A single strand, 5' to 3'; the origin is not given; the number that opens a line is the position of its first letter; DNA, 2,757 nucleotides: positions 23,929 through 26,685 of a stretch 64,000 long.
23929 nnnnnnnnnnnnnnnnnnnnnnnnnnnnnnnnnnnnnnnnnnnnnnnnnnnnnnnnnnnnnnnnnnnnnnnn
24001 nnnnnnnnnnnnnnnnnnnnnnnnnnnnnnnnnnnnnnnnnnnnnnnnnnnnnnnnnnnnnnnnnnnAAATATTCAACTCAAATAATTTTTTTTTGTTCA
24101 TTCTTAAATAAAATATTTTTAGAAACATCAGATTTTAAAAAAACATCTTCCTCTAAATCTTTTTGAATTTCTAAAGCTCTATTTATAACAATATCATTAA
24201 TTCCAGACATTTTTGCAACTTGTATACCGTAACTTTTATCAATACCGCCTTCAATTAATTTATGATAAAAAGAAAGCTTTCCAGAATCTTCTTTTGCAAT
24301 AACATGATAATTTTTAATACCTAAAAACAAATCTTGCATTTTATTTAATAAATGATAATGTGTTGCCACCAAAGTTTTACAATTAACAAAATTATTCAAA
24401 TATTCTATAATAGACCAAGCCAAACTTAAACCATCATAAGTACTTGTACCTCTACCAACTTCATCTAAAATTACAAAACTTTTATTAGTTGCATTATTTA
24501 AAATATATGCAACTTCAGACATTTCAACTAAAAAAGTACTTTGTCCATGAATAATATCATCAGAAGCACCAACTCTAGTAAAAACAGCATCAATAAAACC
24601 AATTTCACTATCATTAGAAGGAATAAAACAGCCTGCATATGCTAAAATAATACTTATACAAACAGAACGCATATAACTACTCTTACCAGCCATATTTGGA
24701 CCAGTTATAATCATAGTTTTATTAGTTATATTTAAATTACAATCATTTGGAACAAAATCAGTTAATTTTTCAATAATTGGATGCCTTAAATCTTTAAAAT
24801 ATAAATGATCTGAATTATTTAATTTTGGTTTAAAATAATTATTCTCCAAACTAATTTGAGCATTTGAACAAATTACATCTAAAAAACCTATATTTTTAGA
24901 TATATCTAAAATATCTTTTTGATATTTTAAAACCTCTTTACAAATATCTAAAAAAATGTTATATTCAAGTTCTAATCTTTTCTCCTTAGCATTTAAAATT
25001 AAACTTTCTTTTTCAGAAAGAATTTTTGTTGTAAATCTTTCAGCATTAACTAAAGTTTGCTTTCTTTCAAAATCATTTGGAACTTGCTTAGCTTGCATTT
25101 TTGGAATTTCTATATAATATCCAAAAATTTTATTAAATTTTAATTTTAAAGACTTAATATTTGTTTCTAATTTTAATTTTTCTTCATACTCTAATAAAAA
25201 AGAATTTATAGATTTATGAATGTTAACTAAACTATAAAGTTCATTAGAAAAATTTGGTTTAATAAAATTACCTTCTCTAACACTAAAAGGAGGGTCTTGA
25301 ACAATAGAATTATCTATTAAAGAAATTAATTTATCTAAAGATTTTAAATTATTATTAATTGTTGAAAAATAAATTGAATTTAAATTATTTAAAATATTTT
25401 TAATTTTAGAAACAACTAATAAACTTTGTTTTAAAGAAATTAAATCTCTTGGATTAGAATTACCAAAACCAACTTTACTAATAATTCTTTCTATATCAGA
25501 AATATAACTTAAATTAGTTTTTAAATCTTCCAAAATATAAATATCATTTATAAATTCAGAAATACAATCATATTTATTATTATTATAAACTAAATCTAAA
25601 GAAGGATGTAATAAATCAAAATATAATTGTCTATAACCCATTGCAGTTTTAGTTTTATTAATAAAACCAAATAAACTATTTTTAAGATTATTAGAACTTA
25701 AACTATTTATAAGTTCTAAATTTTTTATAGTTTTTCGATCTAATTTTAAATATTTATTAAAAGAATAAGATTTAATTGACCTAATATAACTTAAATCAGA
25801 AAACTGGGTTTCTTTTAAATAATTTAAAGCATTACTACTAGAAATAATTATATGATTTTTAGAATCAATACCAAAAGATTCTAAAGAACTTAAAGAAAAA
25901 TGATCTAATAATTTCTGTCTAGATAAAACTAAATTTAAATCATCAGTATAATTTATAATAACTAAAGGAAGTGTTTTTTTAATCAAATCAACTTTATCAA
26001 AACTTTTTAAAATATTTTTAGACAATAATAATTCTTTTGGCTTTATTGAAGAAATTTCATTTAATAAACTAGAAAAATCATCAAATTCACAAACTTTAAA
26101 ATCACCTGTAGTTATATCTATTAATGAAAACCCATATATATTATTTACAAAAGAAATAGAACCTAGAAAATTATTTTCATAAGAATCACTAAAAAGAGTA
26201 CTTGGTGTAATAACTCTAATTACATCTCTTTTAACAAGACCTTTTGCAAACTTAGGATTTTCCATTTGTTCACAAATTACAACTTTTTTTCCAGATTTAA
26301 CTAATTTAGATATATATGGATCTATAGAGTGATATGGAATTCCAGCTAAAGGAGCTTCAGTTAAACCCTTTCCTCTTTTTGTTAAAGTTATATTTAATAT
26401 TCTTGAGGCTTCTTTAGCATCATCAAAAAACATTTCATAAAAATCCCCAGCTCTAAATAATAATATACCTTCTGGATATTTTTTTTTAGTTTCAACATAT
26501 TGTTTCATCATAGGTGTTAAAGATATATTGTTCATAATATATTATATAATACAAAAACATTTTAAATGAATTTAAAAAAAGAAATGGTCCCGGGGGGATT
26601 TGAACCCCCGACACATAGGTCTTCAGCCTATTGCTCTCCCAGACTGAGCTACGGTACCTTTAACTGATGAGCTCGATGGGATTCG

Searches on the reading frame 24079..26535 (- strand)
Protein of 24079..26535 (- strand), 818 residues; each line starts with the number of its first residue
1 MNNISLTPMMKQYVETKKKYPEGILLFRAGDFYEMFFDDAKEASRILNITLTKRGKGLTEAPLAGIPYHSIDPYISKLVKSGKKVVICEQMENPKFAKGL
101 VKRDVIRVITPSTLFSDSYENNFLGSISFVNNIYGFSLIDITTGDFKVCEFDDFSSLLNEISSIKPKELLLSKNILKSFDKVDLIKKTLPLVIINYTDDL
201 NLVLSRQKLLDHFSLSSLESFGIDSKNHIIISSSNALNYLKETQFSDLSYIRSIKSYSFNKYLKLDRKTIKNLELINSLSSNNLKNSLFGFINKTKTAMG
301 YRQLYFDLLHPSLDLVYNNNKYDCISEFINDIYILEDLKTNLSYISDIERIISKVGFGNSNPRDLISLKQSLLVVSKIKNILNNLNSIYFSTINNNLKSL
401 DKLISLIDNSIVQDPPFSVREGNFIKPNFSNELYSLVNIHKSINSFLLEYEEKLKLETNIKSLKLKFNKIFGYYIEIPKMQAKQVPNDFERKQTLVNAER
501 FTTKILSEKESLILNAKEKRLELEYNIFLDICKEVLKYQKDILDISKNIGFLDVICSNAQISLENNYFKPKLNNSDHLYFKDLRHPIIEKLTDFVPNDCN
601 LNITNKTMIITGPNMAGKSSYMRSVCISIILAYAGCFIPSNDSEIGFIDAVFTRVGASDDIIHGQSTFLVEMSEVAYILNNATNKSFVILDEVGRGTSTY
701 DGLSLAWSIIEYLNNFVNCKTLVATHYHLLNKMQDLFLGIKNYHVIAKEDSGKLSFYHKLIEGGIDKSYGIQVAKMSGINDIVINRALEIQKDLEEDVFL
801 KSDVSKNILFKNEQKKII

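Call 7: search_protein_families(library=pfam, proteins=[window:24079-26535:-], max_evalue=0.01)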
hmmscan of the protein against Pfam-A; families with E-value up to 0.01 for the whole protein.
window:24079-26535:- (818 aa): 5 families
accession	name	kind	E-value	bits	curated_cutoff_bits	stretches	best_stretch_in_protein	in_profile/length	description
PF00488.27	MutS_V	-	3e-74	249.5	30.2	1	608-795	1-188/188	MutS domain V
PF01624.25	MutS_I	-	5.9e-41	139.7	20.6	1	7-117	1-112/113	MutS domain I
PF05192.23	MutS_III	-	2.2e-38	133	34.1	1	269-559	2-194/194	MutS domain III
PF05190.23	MutS_IV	-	9.9e-23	80.7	22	1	429-518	2-91/92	MutS family domain IV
PF05188.22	MutS_II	-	7e-22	78.7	25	1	122-251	1-132/133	MutS domain II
